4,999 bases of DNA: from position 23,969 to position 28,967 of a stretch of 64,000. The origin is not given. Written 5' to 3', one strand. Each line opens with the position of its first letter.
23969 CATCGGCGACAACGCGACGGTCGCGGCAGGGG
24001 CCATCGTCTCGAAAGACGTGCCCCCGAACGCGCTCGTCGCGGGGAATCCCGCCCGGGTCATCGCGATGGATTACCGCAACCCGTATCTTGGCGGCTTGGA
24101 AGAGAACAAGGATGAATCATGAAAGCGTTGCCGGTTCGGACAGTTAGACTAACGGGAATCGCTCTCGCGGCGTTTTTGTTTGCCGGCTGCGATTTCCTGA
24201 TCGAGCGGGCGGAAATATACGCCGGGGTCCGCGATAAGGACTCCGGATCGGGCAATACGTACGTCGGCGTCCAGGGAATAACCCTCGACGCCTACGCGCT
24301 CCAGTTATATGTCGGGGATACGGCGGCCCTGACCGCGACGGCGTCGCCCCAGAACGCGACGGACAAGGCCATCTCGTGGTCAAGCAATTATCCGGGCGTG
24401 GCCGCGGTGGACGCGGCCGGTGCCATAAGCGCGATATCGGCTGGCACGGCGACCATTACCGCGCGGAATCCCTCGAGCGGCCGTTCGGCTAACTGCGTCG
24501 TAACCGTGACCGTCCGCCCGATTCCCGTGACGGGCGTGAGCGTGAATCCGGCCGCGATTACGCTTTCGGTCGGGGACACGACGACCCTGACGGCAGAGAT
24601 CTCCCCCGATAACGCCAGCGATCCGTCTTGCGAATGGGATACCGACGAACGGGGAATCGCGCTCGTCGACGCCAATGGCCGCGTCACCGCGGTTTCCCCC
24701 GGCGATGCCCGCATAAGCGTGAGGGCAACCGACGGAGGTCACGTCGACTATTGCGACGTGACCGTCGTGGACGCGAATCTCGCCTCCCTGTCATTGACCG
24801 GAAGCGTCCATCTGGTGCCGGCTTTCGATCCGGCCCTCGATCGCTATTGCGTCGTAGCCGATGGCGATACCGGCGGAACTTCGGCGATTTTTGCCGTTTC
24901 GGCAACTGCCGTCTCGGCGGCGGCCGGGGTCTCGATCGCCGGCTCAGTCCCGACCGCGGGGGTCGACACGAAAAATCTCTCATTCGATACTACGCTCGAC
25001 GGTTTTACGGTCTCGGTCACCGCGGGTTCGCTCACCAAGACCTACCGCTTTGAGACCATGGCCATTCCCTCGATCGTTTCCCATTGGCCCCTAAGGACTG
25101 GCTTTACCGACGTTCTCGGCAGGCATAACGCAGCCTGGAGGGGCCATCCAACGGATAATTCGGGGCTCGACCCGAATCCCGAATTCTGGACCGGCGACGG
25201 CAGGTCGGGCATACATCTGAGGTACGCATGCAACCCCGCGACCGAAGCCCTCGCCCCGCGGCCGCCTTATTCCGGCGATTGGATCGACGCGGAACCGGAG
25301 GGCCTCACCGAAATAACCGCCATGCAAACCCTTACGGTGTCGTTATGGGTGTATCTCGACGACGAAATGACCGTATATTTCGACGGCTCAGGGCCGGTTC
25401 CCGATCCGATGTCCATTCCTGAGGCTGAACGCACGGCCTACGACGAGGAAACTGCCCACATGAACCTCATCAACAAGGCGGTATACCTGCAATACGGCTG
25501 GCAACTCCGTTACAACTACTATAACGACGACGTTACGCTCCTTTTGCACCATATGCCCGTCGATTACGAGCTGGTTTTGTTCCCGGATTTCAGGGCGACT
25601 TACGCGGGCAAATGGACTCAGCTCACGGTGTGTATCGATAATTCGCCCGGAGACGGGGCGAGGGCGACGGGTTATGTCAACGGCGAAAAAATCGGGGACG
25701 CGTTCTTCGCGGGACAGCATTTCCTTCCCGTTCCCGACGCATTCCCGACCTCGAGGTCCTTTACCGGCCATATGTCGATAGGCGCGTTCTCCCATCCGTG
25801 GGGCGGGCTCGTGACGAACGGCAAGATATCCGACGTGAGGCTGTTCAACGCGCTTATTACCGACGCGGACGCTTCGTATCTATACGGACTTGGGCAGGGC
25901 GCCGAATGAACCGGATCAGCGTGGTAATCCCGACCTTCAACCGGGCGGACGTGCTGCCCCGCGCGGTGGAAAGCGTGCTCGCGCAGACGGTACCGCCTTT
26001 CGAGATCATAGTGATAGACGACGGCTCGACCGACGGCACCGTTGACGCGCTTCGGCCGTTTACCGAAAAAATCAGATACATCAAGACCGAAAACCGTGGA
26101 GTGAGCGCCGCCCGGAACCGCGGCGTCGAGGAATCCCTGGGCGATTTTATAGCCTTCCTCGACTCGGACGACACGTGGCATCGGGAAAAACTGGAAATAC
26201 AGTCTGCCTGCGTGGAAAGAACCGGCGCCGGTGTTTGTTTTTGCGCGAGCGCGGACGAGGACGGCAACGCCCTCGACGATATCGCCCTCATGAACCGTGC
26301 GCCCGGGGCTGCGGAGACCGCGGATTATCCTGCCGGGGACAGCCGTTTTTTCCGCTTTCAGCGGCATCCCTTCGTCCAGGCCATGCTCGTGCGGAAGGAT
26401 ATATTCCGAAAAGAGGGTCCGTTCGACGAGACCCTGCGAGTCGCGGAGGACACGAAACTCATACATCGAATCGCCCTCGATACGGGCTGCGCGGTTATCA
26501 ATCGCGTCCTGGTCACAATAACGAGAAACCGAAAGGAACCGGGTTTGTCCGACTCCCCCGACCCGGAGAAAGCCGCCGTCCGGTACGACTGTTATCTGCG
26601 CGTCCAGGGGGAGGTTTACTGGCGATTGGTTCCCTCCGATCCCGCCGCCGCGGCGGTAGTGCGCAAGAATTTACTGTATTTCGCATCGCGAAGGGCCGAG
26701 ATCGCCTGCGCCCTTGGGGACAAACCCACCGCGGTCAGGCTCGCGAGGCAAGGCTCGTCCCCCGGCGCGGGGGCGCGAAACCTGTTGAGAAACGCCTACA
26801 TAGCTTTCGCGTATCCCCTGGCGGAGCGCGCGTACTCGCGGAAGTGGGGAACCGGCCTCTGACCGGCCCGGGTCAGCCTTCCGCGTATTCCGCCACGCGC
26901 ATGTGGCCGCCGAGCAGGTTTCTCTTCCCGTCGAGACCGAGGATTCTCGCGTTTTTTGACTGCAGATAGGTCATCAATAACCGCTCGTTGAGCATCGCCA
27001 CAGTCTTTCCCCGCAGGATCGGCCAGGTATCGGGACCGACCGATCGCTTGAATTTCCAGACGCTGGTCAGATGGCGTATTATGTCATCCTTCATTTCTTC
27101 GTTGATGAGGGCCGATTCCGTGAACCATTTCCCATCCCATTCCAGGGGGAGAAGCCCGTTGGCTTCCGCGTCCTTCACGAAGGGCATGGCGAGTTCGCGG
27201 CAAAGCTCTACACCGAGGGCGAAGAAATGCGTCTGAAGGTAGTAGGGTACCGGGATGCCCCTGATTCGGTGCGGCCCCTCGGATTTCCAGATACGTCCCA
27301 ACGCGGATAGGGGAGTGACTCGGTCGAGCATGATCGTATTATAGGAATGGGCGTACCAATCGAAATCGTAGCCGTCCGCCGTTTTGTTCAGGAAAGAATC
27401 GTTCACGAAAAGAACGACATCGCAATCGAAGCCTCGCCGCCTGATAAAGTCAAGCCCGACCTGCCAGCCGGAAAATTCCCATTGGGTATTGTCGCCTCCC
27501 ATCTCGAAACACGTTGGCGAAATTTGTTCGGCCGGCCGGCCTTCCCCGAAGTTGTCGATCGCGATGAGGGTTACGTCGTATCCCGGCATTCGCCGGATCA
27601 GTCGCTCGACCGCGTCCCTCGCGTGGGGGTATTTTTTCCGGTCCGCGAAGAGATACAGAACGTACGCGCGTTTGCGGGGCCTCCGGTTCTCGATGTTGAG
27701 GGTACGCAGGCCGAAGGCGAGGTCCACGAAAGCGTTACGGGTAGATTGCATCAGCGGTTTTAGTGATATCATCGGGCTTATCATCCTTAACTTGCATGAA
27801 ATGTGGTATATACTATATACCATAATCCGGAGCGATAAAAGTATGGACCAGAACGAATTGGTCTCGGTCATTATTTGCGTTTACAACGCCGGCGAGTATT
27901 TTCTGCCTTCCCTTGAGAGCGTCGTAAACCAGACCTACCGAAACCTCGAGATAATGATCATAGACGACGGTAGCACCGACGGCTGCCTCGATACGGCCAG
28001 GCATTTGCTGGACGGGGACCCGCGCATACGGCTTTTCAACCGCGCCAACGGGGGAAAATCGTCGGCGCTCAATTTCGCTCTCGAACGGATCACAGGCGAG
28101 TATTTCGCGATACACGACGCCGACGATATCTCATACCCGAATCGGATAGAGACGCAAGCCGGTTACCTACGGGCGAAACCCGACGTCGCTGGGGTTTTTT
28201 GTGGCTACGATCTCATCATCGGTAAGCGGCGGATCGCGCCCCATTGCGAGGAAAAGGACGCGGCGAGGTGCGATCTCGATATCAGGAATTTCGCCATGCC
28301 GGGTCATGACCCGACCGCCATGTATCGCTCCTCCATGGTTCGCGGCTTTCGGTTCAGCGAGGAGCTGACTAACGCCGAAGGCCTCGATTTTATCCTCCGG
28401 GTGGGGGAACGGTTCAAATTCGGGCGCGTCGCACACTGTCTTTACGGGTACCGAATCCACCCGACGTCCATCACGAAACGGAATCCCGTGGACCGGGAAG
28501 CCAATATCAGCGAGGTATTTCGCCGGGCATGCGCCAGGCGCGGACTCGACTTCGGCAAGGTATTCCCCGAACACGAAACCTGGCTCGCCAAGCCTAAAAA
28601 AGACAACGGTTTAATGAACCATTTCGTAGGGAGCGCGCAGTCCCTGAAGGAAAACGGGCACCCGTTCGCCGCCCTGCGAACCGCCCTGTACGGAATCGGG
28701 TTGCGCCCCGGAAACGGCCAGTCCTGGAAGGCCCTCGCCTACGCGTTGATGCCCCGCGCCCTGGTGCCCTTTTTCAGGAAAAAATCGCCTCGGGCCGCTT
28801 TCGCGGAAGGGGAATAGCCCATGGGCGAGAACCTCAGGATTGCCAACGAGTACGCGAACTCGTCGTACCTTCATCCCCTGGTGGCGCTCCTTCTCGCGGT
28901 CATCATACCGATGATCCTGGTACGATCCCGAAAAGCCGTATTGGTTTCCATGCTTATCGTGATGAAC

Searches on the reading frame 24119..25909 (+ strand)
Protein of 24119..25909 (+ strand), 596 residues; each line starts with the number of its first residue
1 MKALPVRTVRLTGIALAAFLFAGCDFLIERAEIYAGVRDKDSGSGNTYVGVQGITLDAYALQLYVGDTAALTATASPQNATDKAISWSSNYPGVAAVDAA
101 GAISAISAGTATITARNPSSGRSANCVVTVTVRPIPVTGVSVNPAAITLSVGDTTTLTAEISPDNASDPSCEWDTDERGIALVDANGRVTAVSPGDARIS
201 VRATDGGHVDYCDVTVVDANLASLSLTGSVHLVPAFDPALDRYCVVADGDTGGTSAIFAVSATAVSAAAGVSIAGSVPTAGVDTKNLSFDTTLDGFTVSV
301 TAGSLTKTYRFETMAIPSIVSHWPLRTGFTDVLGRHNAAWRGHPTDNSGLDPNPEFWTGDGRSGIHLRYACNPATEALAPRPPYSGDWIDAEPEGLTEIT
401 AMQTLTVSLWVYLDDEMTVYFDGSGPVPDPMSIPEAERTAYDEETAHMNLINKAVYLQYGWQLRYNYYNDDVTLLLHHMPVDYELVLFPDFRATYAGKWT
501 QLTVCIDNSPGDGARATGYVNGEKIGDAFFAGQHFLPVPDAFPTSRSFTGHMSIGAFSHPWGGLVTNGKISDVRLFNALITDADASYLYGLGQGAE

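Call 44: search_protein_families(library=pfam, proteins=[window:24119-25909:+], max_evalue=0.0001)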
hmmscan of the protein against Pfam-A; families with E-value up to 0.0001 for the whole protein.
window:24119-25909:+ (596 aa): 3 families
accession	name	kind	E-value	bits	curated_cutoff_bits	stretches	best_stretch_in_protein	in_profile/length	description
PF02368.24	Big_2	-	5.1e-27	94.1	22.8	2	136-212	1-77/79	Bacterial Ig-like domain (group 2)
PF22359.2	Big-like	-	1.1e-06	29.2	27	0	86-131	4-47/48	Bacterial Ig-like domain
PF13385.13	Laminin_G_3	-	1e-05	26.1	27.6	1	496-584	78-149/151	Concanavalin A-like lectin/glucanases superfamily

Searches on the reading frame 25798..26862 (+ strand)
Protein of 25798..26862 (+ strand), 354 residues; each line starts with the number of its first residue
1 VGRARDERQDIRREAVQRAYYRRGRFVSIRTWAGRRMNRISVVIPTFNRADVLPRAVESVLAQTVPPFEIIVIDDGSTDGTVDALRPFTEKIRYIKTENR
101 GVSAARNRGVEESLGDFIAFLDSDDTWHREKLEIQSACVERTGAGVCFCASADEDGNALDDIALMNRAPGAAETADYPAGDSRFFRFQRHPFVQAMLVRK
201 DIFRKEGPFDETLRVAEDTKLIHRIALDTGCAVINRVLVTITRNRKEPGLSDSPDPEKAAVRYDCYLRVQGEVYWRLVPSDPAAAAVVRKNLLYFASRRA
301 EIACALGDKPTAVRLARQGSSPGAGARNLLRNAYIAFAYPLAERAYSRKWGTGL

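Call 44: search_protein_families(library=pfam, proteins=[window:25798-26862:+], max_evalue=0.0001)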
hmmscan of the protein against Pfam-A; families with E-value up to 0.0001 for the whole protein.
window:25798-26862:+ (354 aa): 3 families
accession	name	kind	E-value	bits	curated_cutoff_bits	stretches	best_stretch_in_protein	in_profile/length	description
PF00535.33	Glycos_transf_2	-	7.4e-36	124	23.3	1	41-152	1-116/168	Glycosyl transferase family 2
PF10111.15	Glyco_tranf_2_2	-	6.3e-14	52.6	27.3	1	41-136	1-103/276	Glycosyltransferase like family 2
PF13641.12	Glyco_tranf_2_3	-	7.4e-14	52.7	27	1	39-142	2-114/230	Glycosyltransferase like family 2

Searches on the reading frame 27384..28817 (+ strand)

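Call 44: search_protein_families(library=pfam, proteins=[window:27384-28817:+], max_evalue=0.0001)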
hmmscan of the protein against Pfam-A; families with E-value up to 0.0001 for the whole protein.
window:27384-28817:+ (477 aa): 3 families
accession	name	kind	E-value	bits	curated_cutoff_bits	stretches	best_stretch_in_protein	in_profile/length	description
PF00535.33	Glycos_transf_2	-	5.5e-31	108.2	23.3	1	161-277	1-117/168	Glycosyl transferase family 2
PF13641.12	Glyco_tranf_2_3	-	5.2e-12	46.7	27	1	160-271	3-119/230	Glycosyltransferase like family 2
PF10111.15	Glyco_tranf_2_2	-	6.1e-05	23.1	27.3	0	161-281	1-130/276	Glycosyltransferase like family 2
